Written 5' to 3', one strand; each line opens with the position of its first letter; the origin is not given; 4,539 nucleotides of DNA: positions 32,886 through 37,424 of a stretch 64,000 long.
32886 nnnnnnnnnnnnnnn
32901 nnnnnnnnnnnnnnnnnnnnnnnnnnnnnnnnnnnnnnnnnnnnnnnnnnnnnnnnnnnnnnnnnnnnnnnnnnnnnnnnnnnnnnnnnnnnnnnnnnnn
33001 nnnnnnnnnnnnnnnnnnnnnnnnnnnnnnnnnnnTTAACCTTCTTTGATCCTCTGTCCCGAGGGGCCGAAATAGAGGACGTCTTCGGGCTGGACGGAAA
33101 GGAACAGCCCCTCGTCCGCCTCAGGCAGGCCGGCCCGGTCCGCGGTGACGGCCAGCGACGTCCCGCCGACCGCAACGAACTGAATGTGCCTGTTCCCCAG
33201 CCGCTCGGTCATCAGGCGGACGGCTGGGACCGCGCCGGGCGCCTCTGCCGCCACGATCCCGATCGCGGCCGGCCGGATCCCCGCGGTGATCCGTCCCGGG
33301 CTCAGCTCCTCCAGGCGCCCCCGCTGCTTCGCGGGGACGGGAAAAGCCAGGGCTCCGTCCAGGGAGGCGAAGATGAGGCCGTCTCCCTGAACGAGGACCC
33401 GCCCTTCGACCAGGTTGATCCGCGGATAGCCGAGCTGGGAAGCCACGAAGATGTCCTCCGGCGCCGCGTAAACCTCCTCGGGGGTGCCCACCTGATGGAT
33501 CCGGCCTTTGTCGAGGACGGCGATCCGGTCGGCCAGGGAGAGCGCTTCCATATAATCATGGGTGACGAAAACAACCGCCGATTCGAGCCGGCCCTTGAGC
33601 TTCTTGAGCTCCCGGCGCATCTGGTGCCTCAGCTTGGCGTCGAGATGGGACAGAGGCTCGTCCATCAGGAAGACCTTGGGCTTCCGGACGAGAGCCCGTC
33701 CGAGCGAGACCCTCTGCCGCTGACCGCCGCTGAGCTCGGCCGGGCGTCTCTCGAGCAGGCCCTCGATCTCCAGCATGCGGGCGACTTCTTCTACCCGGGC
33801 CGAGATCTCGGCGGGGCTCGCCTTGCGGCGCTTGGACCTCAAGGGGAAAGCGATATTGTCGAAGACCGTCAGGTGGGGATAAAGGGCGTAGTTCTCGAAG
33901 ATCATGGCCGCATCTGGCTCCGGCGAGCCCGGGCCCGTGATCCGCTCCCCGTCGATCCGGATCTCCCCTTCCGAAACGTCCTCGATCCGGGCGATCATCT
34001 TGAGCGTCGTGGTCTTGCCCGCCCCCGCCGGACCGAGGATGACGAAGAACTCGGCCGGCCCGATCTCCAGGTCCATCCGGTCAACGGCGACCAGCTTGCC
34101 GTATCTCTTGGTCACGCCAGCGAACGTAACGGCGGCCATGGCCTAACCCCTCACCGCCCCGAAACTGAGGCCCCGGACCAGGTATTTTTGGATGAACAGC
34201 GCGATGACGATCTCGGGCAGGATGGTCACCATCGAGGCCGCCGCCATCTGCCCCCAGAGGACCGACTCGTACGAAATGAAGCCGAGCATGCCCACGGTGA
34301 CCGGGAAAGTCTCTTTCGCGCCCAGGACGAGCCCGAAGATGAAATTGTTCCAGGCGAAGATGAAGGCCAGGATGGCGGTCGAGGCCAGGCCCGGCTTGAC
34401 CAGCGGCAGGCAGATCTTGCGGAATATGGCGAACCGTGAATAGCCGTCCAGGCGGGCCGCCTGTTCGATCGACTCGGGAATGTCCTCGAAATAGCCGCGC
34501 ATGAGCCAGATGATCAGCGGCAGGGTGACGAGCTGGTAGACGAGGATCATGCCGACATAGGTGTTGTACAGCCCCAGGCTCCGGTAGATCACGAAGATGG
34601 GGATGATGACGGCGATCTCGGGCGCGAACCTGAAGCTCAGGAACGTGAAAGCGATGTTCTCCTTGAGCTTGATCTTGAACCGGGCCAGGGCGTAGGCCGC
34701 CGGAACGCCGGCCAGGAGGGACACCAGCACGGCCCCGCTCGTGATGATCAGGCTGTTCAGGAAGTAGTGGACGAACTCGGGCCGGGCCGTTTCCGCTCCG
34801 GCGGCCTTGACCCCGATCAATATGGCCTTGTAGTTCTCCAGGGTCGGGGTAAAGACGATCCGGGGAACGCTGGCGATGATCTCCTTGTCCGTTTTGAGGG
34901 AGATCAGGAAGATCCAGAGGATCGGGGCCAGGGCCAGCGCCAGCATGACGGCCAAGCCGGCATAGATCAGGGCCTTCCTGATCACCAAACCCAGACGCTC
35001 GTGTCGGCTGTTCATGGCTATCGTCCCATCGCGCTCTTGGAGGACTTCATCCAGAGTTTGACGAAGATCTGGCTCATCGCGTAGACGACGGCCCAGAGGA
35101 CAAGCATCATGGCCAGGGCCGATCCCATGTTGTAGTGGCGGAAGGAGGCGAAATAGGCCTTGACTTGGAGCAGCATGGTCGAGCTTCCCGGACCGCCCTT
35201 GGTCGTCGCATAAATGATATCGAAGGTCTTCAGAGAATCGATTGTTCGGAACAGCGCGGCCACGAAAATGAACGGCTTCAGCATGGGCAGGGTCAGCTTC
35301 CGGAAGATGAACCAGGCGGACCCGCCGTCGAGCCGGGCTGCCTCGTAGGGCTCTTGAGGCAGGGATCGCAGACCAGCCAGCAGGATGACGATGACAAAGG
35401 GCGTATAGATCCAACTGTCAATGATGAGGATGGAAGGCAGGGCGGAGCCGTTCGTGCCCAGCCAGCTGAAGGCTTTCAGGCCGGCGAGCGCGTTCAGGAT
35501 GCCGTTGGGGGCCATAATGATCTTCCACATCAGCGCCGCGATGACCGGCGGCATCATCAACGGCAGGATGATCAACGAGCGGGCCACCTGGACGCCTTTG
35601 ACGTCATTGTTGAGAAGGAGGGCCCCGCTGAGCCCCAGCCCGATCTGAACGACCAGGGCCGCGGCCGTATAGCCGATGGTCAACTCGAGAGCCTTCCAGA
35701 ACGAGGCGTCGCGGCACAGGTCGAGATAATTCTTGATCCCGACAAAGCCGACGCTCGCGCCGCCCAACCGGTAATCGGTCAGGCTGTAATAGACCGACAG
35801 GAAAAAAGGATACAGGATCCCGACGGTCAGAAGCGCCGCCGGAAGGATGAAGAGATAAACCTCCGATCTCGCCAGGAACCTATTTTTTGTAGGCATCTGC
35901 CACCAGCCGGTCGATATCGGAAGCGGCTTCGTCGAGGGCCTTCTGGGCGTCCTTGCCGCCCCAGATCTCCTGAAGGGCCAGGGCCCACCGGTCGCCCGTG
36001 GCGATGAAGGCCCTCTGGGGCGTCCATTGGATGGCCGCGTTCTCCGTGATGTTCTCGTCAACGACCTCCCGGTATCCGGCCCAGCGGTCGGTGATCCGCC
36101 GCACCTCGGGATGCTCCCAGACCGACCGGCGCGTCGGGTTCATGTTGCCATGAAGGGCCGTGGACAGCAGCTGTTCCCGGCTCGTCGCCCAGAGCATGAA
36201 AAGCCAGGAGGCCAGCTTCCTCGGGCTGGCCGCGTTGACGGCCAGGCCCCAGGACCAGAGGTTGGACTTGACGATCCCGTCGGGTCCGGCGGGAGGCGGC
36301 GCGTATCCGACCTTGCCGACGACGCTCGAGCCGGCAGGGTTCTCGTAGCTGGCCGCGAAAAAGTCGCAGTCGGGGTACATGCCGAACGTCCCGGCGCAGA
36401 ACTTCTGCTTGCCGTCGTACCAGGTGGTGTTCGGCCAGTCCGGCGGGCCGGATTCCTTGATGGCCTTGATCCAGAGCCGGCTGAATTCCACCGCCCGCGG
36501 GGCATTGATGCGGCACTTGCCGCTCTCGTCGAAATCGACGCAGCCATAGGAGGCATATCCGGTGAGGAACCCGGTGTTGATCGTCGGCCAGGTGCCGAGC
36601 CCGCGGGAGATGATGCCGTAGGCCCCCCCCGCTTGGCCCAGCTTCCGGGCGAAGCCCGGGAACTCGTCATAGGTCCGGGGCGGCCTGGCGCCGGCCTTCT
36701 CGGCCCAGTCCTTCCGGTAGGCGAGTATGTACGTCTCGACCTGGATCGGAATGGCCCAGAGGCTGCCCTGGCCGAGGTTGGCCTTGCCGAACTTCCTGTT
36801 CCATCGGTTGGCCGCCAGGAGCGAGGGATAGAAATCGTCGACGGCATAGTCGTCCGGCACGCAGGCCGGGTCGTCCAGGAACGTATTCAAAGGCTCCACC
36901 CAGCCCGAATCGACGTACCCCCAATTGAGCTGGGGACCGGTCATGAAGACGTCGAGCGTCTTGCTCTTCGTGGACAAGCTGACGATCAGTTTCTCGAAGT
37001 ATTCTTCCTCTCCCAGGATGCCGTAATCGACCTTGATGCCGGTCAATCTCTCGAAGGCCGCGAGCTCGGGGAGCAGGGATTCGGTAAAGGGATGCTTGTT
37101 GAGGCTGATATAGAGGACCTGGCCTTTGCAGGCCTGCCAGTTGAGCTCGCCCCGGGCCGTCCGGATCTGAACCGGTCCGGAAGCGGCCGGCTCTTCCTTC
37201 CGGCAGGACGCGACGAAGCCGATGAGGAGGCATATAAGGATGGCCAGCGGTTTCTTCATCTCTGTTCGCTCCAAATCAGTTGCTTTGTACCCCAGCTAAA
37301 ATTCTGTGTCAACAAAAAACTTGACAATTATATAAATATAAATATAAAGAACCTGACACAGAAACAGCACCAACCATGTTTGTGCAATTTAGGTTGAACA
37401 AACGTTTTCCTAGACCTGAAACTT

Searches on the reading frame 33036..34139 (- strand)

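Call 26: search_protein_families(library=pfam, proteins=[window:33036-34139:-], max_evalue=0.0001)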
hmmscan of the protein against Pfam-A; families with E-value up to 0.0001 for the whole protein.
window:33036-34139:- (367 aa): 3 families
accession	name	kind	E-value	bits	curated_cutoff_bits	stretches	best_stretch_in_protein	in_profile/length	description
PF00005.33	ABC_tran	-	1.9e-30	106.7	25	1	20-163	2-136/137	ABC transporter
PF13304.12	AAA_21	-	3.4e-08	34.4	27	0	81-195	173-299/304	AAA domain, putative AbiEii toxin, Type IV TA system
PF17912.7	OB_MalK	-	6.9e-05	24.1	27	0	239-293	3-53/53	MalK OB fold domain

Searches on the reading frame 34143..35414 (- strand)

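Call 57: search_protein_families(library=pfam, proteins=[window:34143-35414:-], max_evalue=0.00001)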
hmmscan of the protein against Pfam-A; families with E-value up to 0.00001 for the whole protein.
window:34143-35414:- (423 aa): 1 family
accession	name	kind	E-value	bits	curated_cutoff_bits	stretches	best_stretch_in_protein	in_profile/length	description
PF00528.27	BPD_transp_1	-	3.4e-16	60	26.4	1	236-416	1-182/184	Binding-protein-dependent transport system inner membrane component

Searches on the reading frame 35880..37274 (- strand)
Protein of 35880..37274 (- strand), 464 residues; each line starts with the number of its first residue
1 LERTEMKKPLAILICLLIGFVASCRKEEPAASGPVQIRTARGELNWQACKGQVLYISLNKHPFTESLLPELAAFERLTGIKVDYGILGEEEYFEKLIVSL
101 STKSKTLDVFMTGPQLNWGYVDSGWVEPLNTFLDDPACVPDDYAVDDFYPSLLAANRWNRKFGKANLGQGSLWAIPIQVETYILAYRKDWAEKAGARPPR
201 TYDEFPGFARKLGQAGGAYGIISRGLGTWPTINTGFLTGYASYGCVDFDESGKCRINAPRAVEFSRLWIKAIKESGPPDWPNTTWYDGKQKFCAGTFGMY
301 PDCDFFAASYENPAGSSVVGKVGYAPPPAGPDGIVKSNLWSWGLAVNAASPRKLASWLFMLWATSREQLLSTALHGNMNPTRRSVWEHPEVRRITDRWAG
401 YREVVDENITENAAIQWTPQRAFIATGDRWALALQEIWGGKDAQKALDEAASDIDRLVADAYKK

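Call 57: search_protein_families(library=pfam, proteins=[window:35880-37274:-], max_evalue=0.00001)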
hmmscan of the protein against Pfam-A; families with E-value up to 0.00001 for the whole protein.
window:35880-37274:- (464 aa): 2 families
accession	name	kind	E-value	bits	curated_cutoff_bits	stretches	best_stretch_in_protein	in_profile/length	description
PF01547.30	SBP_bac_1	-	8e-36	125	26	1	64-368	5-305/307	Bacterial extracellular solute-binding protein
PF13416.11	SBP_bac_8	-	1e-22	81.7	27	1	72-391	4-271/279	Bacterial extracellular solute-binding protein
